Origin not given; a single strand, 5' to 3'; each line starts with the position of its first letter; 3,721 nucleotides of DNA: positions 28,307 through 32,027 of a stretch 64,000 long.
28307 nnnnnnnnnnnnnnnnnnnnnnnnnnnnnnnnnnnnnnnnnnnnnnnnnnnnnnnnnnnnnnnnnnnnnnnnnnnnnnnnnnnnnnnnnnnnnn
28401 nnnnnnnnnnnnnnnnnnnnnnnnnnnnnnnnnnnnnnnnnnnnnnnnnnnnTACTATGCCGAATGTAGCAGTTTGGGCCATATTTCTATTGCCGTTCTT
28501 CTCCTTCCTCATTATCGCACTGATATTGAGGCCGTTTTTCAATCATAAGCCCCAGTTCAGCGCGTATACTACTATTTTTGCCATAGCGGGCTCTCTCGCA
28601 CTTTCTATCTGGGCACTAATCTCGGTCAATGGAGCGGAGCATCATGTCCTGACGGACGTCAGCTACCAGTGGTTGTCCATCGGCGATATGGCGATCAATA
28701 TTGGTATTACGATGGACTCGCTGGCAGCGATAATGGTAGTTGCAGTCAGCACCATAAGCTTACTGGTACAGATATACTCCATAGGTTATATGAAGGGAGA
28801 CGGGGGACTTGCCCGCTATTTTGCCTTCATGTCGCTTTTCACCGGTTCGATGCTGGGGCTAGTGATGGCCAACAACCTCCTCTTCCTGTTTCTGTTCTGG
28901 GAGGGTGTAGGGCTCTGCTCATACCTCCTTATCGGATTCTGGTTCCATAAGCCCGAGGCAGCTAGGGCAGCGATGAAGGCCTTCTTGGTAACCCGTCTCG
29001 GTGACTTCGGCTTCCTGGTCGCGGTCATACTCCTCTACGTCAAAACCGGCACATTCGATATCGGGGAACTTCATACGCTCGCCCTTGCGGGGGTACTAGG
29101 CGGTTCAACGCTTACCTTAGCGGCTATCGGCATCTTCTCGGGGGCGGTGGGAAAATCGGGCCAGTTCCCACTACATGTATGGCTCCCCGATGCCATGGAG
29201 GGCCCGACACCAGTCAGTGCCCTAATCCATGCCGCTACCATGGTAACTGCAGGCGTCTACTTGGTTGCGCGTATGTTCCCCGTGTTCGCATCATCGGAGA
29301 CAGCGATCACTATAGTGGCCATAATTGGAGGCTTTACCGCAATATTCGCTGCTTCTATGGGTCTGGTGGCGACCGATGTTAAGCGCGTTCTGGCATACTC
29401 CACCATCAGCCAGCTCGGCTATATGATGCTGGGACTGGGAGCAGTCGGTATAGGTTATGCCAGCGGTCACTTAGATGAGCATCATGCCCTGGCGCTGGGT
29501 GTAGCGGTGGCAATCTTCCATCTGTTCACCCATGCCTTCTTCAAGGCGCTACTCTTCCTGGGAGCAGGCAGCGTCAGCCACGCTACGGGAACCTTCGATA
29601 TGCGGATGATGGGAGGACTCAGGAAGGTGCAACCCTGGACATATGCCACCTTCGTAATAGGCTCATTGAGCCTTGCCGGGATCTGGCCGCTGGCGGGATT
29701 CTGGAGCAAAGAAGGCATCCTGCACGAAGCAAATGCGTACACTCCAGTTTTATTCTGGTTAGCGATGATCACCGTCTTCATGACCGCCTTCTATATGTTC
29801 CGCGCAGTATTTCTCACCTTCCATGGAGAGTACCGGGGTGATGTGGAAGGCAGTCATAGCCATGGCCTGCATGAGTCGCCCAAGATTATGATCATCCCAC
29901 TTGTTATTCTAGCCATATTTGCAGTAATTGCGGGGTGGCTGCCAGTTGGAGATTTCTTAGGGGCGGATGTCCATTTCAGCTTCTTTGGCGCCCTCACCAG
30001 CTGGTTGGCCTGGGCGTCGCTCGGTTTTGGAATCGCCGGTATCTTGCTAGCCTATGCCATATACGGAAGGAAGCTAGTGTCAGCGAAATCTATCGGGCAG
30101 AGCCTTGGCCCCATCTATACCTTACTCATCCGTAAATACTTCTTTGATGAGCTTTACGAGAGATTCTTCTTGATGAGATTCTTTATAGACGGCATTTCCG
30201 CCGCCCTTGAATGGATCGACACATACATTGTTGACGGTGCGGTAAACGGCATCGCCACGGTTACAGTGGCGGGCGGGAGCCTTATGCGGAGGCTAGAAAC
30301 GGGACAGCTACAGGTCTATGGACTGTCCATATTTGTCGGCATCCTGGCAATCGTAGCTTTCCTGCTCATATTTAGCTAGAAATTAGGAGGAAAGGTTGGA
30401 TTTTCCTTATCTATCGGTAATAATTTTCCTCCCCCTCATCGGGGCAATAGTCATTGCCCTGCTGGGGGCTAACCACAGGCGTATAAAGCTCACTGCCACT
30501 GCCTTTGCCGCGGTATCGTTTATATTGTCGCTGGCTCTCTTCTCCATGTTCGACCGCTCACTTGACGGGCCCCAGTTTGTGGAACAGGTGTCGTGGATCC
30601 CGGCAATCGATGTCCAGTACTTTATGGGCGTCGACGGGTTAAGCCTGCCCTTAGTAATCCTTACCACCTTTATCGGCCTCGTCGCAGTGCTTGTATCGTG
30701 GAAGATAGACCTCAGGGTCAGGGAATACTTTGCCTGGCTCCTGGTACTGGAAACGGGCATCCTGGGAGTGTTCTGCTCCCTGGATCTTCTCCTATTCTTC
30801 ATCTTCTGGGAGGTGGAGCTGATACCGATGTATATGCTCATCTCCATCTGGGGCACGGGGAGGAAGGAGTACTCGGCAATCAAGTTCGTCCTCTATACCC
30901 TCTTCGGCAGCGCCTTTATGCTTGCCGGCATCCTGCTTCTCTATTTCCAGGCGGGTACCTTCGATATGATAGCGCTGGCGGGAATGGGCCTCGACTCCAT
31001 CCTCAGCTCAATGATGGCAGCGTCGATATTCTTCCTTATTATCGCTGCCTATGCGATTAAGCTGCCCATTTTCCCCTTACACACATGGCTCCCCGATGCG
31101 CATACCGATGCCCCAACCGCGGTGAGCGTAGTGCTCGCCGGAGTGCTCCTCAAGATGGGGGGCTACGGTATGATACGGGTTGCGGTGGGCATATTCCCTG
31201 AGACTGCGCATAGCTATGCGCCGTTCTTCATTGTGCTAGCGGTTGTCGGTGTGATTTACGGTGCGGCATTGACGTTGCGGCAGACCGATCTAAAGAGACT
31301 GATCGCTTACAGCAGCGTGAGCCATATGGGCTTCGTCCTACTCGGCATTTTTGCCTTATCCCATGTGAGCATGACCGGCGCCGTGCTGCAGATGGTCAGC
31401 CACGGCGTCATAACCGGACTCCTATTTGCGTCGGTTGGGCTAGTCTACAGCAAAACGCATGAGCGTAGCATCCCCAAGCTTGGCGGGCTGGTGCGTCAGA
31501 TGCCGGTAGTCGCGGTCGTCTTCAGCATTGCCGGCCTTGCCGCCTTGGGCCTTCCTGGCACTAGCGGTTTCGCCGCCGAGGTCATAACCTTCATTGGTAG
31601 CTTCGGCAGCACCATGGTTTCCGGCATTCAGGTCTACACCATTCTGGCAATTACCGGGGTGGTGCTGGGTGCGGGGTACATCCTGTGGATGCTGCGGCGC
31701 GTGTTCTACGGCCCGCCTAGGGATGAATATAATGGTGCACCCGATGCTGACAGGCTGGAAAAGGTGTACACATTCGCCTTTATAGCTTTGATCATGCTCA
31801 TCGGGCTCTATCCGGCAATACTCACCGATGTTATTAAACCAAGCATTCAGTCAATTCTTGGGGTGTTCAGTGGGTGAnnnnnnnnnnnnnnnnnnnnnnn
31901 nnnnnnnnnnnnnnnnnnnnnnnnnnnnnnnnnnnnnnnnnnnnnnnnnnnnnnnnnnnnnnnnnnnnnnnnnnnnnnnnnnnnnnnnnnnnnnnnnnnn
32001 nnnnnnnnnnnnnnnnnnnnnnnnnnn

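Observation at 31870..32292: NUDIX hydrolase gene embedded inside the nuo operon (between nuoM and nuoN), with nadK and nudF immediately downstream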

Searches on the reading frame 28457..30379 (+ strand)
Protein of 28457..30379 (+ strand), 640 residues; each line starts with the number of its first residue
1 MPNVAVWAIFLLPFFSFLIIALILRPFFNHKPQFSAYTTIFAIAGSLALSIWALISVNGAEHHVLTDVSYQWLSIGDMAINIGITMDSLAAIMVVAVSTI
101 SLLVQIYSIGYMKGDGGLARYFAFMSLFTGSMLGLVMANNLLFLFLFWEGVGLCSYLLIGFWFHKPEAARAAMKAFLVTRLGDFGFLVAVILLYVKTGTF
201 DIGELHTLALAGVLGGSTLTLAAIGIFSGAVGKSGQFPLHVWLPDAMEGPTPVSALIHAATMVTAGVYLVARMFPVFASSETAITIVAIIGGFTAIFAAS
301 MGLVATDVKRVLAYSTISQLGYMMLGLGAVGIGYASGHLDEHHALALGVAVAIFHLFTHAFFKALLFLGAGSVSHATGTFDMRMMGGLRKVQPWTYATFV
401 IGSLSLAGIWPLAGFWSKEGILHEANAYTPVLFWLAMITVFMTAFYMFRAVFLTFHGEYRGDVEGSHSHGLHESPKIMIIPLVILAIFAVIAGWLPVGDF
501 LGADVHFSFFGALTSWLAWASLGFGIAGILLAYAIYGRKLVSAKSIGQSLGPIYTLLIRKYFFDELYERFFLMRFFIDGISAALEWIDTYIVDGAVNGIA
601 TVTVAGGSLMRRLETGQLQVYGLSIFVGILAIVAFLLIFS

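Call 5: search_protein_families(library=pfam, proteins=[window:28457-30379:+])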
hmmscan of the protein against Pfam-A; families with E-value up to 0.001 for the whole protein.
window:28457-30379:+ (640 aa): 3 families
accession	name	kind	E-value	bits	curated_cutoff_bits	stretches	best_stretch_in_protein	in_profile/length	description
PF00361.26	Proton_antipo_M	-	6.8e-81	272.1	21.5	1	138-443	1-294/294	NADH:quinone oxidoreductase/Mrp antiporter, TM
PF00662.26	Proton_antipo_N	-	4.2e-18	65.4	24.5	1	72-122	1-51/51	NADH-Ubiquinone oxidoreductase (complex I), chain 5 N-terminus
PF06455.17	NADH5_C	-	3.2e-06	27.3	28.2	1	446-634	1-179/181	NADH dehydrogenase subunit 5 C-terminus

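Call 40: search_protein_families(library=ncbifam, proteins=[window:28457-30376:+], max_evalue=1e-20)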
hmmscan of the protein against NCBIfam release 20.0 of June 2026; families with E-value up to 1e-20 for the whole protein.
window:28457-30376:+ (640 aa): 59 families (the best 25 are shown)
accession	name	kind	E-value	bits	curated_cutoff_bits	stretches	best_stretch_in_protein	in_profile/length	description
NF005141.0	PRK06590.1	equivalog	3.9e-194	647.1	556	1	5-638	4-611/615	NADH-quinone oxidoreductase subunit L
TIGR01974.1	NDH_I_L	subfamily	8.8e-185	616.2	407.5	1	6-636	3-629/630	NADH-quinone oxidoreductase subunit L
NF005626.0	PRK07376.1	equivalog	8.7e-157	523.3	963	2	6-462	8-461/675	NAD(P)H-quinone oxidoreductase subunit 5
NF040617.1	F420_dehyd_FpoL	exception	1.7e-153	512.8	1050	1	10-500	7-505/669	F420H2 dehydrogenase subunit FpoL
NF005633.0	PRK07390.1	subfamily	1e-103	348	676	1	6-637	6-607/613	NAD(P)H-quinone oxidoreductase subunit F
NF009285.0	PRK12645.1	equivalog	6.2e-101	338.9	1028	1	10-496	8-493/804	Na+/H+ antiporter subunit A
TIGR00940.1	2a6301s01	subfamily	3.5e-98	329.9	920.45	1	10-496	5-489/793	monovalent cation:proton antiporter subunit A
NF005097.0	PRK06525.1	equivalog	1.7e-97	327.2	430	1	10-495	9-474/480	hydrogenase 4 subunit D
NF009287.0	PRK12647.1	equivalog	6e-97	326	937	1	49-496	39-467/773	putative monovalent cation/H+ antiporter subunit A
TIGR01960.1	ndhF3_CO2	subfamily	1.2e-96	324.5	588.7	1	6-635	6-605/606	NAD(P)H dehydrogenase, subunit NdhF3 family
NF009288.0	PRK12648.1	equivalog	1.6e-94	317.7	1104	1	7-497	4-472/954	monovalent cation/H+ antiporter subunit A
NF009289.0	PRK12649.1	equivalog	4.7e-90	303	1117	1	4-496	6-485/789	putative monovalent cation/H+ antiporter subunit A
NF009284.0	PRK12644.1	equivalog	5.3e-88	296.2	962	1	18-496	8-471/975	Na+/H+ antiporter subunit A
NF009286.0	PRK12646.1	equivalog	3.5e-82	277.2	1063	1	11-491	6-488/800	DUF4040 family protein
NF006240.0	PRK08376.1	subfamily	2.3e-74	251.2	662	1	37-496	36-492/521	putative monovalent cation/H+ antiporter subunit D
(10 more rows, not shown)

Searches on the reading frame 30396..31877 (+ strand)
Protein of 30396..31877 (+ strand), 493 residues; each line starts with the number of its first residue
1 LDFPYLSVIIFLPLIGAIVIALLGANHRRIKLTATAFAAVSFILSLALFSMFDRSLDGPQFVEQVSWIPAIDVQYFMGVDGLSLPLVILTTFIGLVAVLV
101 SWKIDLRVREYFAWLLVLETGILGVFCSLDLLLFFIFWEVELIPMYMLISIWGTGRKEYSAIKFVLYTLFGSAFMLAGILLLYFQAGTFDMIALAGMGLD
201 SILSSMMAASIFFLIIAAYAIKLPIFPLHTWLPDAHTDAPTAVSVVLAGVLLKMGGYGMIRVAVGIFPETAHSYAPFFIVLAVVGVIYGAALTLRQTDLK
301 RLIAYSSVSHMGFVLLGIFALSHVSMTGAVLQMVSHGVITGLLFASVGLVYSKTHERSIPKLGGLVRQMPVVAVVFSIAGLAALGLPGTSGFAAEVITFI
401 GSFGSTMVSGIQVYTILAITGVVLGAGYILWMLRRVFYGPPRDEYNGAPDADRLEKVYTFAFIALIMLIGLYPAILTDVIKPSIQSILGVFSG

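Call 5: search_protein_families(library=pfam, proteins=[window:30396-31877:+])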
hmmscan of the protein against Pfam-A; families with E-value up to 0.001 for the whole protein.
window:30396-31877:+ (493 aa): 1 family
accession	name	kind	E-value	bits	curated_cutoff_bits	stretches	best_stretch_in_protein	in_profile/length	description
PF00361.26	Proton_antipo_M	-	2.9e-73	247.1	21.5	1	128-413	1-286/294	NADH:quinone oxidoreductase/Mrp antiporter, TM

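Call 40: search_protein_families(library=ncbifam, proteins=[window:30396-31874:+], max_evalue=1e-20)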
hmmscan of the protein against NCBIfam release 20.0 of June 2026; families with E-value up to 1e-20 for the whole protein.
window:30396-31874:+ (493 aa): 64 families (the best 25 are shown)
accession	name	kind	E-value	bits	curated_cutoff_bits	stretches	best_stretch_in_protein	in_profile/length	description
TIGR01972.1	NDH_I_M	subfamily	9e-163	542.4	263.8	1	6-488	1-483/486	NADH-quinone oxidoreductase subunit M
NF004499.0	PRK05846.1-3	equivalog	2.1e-145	485.3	585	1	2-489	3-486/502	NADH-quinone oxidoreductase subunit M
NF009212.0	PRK12561.1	subfamily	1.4e-138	462.9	645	1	2-485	5-493/531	NAD(P)H-quinone oxidoreductase subunit 4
NF004501.0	PRK05846.1-5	subfamily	2.4e-130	435.6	598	1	2-488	3-484/492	NADH-quinone oxidoreductase subunit M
NF004500.0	PRK05846.1-4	equivalog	4.4e-130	434.8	550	1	2-488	3-503/525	NADH-quinone oxidoreductase subunit M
NF002713.0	PRK02546.1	subfamily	5.1e-125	417.9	827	1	2-487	7-498/533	NAD(P)H-quinone oxidoreductase subunit 4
NF004505.0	PRK05846.2-5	equivalog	3e-118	395.8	700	1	6-489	5-483/508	NADH-quinone oxidoreductase subunit M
NF005060.0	PRK06473.1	equivalog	4.9e-114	381.8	747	1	6-488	2-482/500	NADH-quinone oxidoreductase subunit M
NF005611.0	PRK07363.1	equivalog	1.6e-107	360.1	764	1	6-487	2-481/501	NADH-quinone oxidoreductase subunit M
NF004506.0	PRK05846.2-6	equivalog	2.8e-105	353.5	789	1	2-488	3-490/493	NADH-quinone oxidoreductase subunit M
NF004498.0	PRK05846.1-1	equivalog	1.1e-100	337.9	614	1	6-488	3-497/509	NADH-quinone oxidoreductase subunit M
NF004504.0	PRK05846.2-3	equivalog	5.5e-90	302.8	785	1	2-480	8-486/499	NADH-quinone oxidoreductase subunit M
NF004502.0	PRK05846.2-1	equivalog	4.9e-88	296.1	791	1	5-486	5-496/500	NADH-quinone oxidoreductase subunit M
NF004503.0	PRK05846.2-2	subfamily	1.1e-74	252.4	720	1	7-480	4-482/490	NADH-quinone oxidoreductase subunit M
NF006419.0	PRK08668.1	equivalog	1.4e-59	202.5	617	1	6-481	4-475/613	NADH dehydrogenase subunit M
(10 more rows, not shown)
